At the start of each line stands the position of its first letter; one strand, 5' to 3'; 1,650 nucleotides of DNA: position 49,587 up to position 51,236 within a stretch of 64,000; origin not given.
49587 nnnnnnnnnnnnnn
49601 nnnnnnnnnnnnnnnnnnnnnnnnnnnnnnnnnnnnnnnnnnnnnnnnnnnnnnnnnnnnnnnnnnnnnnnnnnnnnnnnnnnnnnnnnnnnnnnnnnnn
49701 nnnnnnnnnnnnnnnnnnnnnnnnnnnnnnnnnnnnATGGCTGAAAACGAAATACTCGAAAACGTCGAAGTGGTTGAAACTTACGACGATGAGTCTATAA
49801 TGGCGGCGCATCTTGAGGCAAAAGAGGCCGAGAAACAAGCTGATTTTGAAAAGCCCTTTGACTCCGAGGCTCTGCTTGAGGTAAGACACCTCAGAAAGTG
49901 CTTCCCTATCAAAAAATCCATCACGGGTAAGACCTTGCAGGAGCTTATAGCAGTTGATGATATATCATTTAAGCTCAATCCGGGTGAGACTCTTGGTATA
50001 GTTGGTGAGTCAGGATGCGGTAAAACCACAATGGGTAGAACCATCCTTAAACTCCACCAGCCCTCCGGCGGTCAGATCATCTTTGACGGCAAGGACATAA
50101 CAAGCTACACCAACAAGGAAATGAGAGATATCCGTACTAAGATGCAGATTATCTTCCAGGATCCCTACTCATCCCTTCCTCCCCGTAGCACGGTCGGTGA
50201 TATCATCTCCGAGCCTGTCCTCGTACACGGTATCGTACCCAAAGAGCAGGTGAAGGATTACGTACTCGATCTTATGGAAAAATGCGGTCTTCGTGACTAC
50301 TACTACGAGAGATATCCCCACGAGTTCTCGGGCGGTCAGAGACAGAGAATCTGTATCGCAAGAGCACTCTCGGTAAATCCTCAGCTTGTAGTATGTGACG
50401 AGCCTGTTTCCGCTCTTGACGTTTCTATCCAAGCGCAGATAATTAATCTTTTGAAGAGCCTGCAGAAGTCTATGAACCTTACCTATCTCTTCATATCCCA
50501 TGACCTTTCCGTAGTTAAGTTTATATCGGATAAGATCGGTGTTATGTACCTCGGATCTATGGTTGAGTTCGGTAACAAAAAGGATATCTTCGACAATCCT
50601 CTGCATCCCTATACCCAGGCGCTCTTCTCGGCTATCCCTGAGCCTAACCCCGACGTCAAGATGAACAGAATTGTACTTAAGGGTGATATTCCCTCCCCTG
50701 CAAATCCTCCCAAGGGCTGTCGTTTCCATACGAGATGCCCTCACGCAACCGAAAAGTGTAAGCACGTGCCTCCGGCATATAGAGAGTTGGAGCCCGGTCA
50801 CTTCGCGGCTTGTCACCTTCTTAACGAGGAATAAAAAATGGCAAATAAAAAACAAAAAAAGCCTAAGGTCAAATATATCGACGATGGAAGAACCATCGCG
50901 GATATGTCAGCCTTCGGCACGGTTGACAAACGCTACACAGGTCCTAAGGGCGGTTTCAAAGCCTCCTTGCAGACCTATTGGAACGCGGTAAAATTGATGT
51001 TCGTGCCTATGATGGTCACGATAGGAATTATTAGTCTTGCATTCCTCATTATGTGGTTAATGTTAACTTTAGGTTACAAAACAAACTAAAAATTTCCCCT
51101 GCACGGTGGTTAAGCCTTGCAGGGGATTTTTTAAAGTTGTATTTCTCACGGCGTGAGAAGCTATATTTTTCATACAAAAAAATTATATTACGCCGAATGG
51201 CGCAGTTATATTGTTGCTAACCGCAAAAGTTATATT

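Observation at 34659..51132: A 2754-aa S8 surface protease is co-operonic with a heavily decorated Opp/Dpp-type peptide ABC importer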

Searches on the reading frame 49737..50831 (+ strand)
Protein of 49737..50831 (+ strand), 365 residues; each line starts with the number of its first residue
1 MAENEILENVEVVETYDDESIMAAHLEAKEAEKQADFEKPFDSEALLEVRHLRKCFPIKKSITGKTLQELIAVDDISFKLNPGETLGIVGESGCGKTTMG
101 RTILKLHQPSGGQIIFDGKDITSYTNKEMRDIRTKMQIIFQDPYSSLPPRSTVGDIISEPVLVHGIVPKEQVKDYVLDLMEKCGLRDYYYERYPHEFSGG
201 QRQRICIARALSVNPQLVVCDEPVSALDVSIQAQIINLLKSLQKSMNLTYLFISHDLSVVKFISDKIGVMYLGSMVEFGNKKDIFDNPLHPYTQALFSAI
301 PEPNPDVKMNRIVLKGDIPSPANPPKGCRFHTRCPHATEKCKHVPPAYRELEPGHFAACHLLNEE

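Call 9: search_protein_families(library=pfam, proteins=[window:49737-50831:+], max_evalue=0.01)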
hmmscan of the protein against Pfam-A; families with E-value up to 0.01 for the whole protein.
window:49737-50831:+ (365 aa): 5 families
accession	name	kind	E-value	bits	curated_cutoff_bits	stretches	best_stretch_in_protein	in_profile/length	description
PF00005.33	ABC_tran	-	1.2e-33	117.1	25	1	74-224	2-136/137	ABC transporter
PF08352.17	oligo_HPY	-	2.1e-22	79.7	27.1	1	276-341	1-65/65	Oligopeptide/dipeptide transporter, C-terminal region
PF13304.12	AAA_21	-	0.00013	22.6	27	1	186-259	227-302/304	AAA domain, putative AbiEii toxin, Type IV TA system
PF13401.12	AAA_22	-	0.0017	19.1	27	1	88-146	10-64/130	AAA domain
PF02463.25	SMC_N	-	0.0058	16.5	40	0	119-270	62-212/220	RecF/RecN/SMC N terminal domain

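Call 27: search_protein_families(library=ncbifam, proteins=[window:49737-50831:+], max_evalue=0.01)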
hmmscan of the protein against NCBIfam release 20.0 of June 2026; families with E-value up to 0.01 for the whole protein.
window:49737-50831:+ (365 aa): 189 families (the best 25 are shown)
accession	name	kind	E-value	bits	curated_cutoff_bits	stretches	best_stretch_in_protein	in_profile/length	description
NF008453.0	PRK11308.1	subfamily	2.4e-124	415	408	1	42-363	8-327/334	dipeptide ABC transporter ATP-binding protein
NF011659.0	PRK15079.1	equivalog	5.2e-119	396.9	540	1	43-360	8-329/334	murein tripeptide/oligopeptide ABC transporter ATP binding protein OppF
NF043071.1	DppF_dipep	equivalog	3.4e-109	365.2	660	1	42-360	9-325/331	dipeptide ABC transporter ATP-binding subunit DppF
NF007613.0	PRK10261.1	equivalog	8.4e-103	344.9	1077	1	27-321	294-589/623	glutathione ABC transporter ATP-binding protein GsiA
NF043078.1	MMSYN1_0168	equivalog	5.3e-87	292.9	800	3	169-313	465-610/649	oligopeptide ABC transporter ATP-binding protein OppF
NF011713.0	PRK15134.1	equivalog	1.2e-81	275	834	1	37-297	266-526/529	microcin C ABC transporter ATP-binding protein YejF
NF008246.0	PRK11022.1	equivalog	1.8e-72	244.2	541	1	66-361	16-316/326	dipeptide ABC transporter ATP-binding protein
NF007010.1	PRK09473.1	subfamily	2.2e-71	240.2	575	1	69-364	17-316/318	oligopeptide ABC transporter ATP-binding protein OppD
TIGR02769.1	nickel_nikE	equivalog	1.5e-68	231.1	332.55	1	46-306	2-259/265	nickel import ATP-binding protein NikE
NF043079.1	MMSYN1_0167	equivalog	4e-67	227.2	740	2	125-364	296-537/561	oligopeptide ABC transporter ATP-binding protein OppD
NF007739.0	PRK10419.1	subfamily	7.9e-63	212.5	354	1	45-301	2-255/268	nickel ABC transporter ATP-binding protein NikE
NF047576.1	opine_ATP_CntF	equivalog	8.4e-57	192.4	385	1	69-299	16-252/264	staphylopine uptake ABC transporter ATP-binding protein CntF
NF047578.1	opine_ATP_CntD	equivalog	9.2e-57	192.3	380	1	69-299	16-252/266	staphylopine uptake ABC transporter ATP-binding protein CntD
NF011692.0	PRK15112.1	equivalog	1.3e-54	185.7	452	1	44-298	3-252/269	putrescine export ABC transporter ATP-binding protein SapF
TIGR01186.1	proV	subfamily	1.8e-51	175.4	326.6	1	71-297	7-230/363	betaine/proline/choline family ABC transporter ATP-binding protein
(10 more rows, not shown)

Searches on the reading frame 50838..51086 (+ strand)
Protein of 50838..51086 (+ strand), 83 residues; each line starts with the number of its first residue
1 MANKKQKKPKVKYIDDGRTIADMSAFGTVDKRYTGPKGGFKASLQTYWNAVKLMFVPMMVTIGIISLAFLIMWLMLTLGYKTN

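Call 9: search_protein_families(library=pfam, proteins=[window:50838-51086:+], max_evalue=0.01)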
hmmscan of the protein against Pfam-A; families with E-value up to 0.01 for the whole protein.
window:50838-51086:+ (83 aa): 0 families

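Call 27: search_protein_families(library=ncbifam, proteins=[window:50838-51086:+], max_evalue=0.01)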
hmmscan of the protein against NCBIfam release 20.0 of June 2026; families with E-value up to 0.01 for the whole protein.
window:50838-51086:+ (83 aa): 0 families

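Call 28: search_protein_families(library=pfam, proteins=[window:50838-51086:+], max_evalue=5)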
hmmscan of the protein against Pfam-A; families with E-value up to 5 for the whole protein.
window:50838-51086:+ (83 aa): 0 families

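Call 72: search_solved_structures(query=window:50838-51086:+, max_evalue=10)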
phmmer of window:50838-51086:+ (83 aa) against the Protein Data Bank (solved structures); distinct sequences matched with E-value up to 10: 0.
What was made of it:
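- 50838..51089 (+): 83-aa small membrane protein: basic N-terminus, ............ motif and one C-terminal TM helix. No Pfam, NCBIfam or PDB match (calls 9, 27, 28, 72).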
